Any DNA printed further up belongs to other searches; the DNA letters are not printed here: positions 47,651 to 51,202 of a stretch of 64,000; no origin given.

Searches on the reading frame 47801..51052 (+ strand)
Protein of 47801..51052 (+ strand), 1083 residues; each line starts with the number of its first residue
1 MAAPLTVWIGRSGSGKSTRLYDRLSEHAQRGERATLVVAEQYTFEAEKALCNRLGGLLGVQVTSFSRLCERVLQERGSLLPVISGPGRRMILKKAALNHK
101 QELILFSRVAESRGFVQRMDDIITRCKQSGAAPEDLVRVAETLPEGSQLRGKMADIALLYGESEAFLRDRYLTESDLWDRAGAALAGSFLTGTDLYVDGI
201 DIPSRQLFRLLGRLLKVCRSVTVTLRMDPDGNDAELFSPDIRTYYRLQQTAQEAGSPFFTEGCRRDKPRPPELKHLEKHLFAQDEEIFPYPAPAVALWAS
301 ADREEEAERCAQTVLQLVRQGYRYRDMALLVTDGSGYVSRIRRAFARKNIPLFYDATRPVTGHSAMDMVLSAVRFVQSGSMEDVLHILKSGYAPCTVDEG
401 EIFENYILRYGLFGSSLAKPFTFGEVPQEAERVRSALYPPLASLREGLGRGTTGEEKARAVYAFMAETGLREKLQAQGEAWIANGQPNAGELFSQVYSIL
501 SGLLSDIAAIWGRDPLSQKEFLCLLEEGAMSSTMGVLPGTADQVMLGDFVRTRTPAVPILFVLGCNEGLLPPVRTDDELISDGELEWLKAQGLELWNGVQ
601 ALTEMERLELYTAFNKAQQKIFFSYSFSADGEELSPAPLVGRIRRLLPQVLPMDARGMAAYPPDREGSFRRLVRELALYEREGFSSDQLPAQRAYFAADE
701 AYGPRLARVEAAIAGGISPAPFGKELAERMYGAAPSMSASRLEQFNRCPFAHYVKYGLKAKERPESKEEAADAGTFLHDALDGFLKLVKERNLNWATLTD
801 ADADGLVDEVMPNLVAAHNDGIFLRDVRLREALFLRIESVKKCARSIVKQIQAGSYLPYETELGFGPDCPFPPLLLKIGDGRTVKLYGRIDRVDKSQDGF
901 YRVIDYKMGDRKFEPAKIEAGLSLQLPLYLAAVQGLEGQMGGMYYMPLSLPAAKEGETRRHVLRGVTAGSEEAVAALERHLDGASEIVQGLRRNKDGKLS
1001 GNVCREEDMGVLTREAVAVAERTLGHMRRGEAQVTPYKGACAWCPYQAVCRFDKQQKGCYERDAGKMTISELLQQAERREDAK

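Call 26: search_protein_families(library=pfam, proteins=[window:47801-51052:+], max_evalue=0.001)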
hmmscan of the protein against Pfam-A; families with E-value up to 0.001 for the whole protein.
window:47801-51052:+ (1083 aa): 2 families
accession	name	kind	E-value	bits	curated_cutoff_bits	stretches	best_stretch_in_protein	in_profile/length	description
PF21445.3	ADDB_N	-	3.5e-54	184.4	26.6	1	9-277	3-290/290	ADDB, N-terminal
PF12705.13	PDDEXK_1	-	4.3e-38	132.1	22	1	736-1051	1-247/247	PD-(D/E)XK nuclease superfamily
